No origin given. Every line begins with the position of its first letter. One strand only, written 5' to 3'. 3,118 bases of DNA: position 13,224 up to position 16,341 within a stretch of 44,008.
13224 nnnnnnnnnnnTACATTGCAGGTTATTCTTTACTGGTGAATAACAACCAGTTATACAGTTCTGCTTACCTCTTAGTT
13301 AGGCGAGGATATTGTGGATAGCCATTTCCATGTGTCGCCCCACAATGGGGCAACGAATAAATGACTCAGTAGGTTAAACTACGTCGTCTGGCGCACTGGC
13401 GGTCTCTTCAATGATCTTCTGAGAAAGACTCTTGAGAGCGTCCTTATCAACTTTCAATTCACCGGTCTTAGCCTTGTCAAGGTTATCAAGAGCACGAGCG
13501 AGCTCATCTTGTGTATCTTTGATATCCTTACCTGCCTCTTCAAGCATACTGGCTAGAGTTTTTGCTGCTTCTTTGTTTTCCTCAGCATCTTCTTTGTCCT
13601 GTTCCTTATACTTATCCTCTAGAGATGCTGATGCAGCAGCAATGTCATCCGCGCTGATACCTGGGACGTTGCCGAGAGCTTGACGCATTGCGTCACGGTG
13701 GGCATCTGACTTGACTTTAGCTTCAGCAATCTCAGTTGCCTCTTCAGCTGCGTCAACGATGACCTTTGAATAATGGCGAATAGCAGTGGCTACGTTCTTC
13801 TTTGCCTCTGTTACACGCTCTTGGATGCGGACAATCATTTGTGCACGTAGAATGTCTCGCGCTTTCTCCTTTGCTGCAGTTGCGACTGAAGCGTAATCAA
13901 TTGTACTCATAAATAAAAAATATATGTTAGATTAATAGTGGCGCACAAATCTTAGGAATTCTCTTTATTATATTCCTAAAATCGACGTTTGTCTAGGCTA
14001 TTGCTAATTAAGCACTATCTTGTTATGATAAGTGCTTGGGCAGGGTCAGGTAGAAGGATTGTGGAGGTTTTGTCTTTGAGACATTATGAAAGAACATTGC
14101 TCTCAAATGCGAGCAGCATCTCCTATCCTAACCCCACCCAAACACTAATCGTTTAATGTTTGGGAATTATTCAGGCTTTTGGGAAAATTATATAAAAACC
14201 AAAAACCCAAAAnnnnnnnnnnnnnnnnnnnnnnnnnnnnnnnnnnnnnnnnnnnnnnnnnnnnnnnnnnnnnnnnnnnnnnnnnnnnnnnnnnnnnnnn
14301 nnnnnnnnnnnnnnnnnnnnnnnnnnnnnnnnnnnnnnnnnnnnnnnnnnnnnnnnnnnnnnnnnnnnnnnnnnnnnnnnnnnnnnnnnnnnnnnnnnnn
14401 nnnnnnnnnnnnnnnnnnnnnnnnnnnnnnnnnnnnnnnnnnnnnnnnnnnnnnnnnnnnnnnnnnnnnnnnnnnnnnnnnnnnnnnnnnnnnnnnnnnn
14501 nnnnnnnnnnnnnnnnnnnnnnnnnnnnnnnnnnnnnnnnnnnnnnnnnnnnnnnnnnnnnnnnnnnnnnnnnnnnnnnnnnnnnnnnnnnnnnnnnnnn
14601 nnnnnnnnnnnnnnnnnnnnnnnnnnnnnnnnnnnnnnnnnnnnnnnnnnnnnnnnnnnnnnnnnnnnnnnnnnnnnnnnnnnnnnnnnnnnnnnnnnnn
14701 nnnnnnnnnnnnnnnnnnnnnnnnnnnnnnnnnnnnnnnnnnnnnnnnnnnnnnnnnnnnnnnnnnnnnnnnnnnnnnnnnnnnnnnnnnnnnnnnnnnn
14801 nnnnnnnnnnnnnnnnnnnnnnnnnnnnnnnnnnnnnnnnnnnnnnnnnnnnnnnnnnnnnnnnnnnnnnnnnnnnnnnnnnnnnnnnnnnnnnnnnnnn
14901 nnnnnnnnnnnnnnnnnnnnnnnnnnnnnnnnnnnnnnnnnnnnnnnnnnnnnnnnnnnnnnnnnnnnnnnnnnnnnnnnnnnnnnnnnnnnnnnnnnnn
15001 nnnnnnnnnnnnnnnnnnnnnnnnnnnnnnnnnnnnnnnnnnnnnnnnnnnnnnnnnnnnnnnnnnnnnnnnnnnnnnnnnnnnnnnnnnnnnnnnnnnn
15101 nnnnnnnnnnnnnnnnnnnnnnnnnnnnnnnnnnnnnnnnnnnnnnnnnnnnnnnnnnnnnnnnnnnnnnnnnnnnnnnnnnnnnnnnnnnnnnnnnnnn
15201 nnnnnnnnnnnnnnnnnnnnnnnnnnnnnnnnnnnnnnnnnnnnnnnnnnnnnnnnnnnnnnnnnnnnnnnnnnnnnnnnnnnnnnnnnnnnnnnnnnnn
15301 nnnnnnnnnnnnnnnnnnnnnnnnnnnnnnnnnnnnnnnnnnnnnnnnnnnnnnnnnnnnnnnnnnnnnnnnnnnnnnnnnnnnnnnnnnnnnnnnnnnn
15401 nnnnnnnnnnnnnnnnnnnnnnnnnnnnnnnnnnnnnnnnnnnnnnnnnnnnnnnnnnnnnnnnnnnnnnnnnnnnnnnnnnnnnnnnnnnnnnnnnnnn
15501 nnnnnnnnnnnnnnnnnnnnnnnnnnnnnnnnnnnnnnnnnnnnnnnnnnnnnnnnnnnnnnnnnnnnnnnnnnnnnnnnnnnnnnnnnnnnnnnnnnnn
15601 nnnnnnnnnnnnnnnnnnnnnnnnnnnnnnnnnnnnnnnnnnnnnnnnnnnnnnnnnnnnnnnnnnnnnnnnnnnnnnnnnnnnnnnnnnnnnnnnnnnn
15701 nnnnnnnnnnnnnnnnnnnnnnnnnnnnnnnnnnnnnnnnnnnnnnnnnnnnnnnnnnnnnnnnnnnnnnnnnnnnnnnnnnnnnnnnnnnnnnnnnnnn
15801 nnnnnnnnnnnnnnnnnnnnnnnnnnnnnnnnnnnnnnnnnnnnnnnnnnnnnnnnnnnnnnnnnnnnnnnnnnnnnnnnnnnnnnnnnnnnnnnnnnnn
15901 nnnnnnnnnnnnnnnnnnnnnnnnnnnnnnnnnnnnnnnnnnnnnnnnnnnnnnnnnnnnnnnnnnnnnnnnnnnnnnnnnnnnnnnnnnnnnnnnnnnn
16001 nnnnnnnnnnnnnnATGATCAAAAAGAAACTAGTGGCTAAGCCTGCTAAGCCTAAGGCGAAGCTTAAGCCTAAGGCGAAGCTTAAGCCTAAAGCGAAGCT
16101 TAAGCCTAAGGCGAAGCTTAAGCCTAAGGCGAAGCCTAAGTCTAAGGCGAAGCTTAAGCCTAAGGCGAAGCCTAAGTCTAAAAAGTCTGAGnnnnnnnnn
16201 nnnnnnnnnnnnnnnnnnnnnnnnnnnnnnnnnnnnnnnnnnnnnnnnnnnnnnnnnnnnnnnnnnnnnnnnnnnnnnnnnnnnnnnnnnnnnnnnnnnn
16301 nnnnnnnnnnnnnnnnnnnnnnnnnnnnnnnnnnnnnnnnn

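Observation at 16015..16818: SAM-dependent methyltransferase fused to a histone-H1-like (KPKAKL)n tail encoded by an 18-bp tandem DNA repeat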

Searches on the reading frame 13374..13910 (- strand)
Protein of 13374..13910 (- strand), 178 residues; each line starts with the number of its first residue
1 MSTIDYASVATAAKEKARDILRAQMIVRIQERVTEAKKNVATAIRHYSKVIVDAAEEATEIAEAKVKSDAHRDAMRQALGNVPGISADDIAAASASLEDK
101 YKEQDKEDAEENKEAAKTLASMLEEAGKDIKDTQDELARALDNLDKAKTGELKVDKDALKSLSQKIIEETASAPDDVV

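Call 20: search_protein_families(library=pfam, proteins=[window:13374-13910:-], max_evalue=0.01)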
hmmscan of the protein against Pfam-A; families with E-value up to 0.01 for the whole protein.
window:13374-13910:- (178 aa): 1 family
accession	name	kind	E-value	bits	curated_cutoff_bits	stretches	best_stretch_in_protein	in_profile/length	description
PF11599.14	AviRa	-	0.0095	15.9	25.7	1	66-131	81-146/232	RRNA methyltransferase AviRa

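Call 28: search_protein_families(library=ncbifam, proteins=[window:13374-13910:-], max_evalue=0.01)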
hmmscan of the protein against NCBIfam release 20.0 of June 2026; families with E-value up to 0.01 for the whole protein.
window:13374-13910:- (178 aa): 0 families

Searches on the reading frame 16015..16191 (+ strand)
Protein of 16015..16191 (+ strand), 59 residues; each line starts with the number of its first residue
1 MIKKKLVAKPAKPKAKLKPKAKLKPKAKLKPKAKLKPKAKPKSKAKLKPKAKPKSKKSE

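Call 35: find_homologous_proteins(query=window:16015-16191:+, max_evalue=0.001)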
Query seq(59 aa): 3672 candidates shared short words with the query, none scored E <= 0.001.
